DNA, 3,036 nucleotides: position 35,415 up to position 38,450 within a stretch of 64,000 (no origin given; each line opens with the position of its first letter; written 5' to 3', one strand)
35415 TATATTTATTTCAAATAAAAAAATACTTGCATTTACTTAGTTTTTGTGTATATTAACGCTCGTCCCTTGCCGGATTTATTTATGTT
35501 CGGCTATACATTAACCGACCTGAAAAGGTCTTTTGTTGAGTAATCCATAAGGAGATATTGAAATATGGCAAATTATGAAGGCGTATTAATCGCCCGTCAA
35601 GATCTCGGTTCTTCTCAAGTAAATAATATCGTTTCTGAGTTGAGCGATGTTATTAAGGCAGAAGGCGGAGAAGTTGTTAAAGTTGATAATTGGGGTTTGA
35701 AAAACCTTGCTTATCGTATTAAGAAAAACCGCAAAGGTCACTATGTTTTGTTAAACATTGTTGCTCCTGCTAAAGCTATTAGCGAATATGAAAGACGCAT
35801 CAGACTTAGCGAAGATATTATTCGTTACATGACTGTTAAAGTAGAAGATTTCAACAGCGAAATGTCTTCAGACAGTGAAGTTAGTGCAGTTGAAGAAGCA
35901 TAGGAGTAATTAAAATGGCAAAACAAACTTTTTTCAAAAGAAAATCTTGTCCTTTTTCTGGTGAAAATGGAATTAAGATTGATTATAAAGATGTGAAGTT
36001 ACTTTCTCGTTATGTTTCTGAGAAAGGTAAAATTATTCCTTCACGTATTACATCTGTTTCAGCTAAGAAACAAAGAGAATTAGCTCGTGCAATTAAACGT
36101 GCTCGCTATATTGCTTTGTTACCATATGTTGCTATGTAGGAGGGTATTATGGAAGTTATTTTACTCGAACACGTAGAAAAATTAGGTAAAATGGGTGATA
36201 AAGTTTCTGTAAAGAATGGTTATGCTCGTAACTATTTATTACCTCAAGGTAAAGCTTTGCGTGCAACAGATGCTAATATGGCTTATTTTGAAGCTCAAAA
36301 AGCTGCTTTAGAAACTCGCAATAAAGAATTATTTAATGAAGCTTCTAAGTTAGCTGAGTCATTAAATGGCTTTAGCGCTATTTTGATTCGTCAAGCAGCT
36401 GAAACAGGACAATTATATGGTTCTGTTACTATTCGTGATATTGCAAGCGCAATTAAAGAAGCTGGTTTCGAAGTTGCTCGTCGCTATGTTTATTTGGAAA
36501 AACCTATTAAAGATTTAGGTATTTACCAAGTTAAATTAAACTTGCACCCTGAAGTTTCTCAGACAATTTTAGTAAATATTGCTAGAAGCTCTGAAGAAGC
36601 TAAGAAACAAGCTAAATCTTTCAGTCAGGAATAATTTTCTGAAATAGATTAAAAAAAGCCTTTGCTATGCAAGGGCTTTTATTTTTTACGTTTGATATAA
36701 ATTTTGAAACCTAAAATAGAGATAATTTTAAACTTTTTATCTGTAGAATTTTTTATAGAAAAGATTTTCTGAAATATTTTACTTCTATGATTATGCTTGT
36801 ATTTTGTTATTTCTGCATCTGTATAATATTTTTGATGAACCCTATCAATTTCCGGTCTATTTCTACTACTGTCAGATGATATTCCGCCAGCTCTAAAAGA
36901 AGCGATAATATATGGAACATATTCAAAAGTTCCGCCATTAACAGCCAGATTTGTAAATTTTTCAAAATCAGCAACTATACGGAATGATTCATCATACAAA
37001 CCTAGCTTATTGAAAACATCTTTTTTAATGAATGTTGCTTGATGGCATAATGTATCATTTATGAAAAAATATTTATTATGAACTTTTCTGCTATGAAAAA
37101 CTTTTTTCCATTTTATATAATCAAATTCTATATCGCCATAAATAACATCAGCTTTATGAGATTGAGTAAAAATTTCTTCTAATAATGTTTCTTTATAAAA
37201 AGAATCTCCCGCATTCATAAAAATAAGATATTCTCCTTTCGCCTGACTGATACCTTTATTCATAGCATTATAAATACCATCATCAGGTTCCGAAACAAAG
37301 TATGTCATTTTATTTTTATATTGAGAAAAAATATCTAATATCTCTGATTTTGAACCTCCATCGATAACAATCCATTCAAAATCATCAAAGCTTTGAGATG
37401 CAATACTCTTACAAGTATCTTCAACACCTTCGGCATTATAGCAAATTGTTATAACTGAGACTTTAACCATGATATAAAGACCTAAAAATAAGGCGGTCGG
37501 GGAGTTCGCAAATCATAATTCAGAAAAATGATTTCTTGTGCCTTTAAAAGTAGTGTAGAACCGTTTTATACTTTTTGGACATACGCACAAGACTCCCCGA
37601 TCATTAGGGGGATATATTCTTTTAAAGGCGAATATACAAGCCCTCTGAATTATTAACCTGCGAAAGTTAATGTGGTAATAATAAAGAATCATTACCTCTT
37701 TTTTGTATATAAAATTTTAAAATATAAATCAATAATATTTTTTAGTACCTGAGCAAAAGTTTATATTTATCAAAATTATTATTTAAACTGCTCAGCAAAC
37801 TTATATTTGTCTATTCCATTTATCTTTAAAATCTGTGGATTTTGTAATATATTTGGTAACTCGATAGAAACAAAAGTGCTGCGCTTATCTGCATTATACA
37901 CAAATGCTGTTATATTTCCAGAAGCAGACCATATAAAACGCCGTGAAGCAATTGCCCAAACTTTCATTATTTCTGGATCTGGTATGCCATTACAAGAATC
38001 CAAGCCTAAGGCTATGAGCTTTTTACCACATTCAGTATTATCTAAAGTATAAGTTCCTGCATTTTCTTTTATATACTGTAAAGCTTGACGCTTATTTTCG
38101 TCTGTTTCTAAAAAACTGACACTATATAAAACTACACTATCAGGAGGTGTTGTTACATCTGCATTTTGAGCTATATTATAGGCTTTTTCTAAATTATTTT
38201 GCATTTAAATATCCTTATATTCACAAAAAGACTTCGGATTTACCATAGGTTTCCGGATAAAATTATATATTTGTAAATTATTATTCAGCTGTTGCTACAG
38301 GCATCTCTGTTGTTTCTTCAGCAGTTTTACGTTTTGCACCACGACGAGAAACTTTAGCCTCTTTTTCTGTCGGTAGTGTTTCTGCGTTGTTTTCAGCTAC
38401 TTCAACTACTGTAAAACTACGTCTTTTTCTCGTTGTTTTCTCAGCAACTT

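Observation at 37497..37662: GC-richer rod-like structured element with mutually exclusive GGGG/CCCC pairings in a 308-nt intergenic gap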

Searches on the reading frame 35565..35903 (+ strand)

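Call 9: search_protein_families(library=pfam, proteins=[window:35565-35903:+], max_evalue=0.01)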
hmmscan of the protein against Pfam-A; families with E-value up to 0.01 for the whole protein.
window:35565-35903:+ (112 aa): 1 family
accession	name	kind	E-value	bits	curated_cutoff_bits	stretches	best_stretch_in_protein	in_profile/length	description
PF01250.22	Ribosomal_S6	-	2.4e-31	108.2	27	1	3-92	1-90/90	Ribosomal protein S6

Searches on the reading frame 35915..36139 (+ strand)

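Call 9: search_protein_families(library=pfam, proteins=[window:35915-36139:+], max_evalue=0.01)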
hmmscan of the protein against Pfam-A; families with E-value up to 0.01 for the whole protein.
window:35915-36139:+ (74 aa): 1 family
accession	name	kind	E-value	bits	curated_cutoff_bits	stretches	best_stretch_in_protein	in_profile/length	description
PF01084.26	Ribosomal_S18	-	6.3e-26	90.7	21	1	19-69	2-52/52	Ribosomal protein S18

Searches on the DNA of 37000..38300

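Call 6: search_rna_families(source=window, start=37000, end=38300, threshold=evalue, max_evalue=10, show_alignments=3)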
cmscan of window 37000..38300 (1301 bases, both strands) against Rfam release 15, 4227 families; matches with E-value up to 10: 5.
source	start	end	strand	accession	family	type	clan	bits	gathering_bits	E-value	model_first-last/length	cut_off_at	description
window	37341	37440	-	RF01204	snR65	Gene; snRNA; snoRNA; HACA-box;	-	25.7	40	3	1-100/100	no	Small nucleolar RNA snR65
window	37759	37788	+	RF01318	CRISPR-DR5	Gene; CRISPR;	CL00015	21.3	40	2.6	1-37/37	no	CRISPR RNA direct repeat element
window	37745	37799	-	RF04204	mir-3473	Gene; miRNA;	-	18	71.8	1.4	1-78/78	no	mir-3473 microRNA precursor family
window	37020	37070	+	RF03765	mir-2059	Gene; miRNA;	-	15.8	90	8.8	1-68/68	no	mir-2059 microRNA precursor family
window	37005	37077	+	RF00015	U4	Gene; snRNA; splicing;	CL00007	11.9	46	8.2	57-138/138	no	U4 spliceosomal RNA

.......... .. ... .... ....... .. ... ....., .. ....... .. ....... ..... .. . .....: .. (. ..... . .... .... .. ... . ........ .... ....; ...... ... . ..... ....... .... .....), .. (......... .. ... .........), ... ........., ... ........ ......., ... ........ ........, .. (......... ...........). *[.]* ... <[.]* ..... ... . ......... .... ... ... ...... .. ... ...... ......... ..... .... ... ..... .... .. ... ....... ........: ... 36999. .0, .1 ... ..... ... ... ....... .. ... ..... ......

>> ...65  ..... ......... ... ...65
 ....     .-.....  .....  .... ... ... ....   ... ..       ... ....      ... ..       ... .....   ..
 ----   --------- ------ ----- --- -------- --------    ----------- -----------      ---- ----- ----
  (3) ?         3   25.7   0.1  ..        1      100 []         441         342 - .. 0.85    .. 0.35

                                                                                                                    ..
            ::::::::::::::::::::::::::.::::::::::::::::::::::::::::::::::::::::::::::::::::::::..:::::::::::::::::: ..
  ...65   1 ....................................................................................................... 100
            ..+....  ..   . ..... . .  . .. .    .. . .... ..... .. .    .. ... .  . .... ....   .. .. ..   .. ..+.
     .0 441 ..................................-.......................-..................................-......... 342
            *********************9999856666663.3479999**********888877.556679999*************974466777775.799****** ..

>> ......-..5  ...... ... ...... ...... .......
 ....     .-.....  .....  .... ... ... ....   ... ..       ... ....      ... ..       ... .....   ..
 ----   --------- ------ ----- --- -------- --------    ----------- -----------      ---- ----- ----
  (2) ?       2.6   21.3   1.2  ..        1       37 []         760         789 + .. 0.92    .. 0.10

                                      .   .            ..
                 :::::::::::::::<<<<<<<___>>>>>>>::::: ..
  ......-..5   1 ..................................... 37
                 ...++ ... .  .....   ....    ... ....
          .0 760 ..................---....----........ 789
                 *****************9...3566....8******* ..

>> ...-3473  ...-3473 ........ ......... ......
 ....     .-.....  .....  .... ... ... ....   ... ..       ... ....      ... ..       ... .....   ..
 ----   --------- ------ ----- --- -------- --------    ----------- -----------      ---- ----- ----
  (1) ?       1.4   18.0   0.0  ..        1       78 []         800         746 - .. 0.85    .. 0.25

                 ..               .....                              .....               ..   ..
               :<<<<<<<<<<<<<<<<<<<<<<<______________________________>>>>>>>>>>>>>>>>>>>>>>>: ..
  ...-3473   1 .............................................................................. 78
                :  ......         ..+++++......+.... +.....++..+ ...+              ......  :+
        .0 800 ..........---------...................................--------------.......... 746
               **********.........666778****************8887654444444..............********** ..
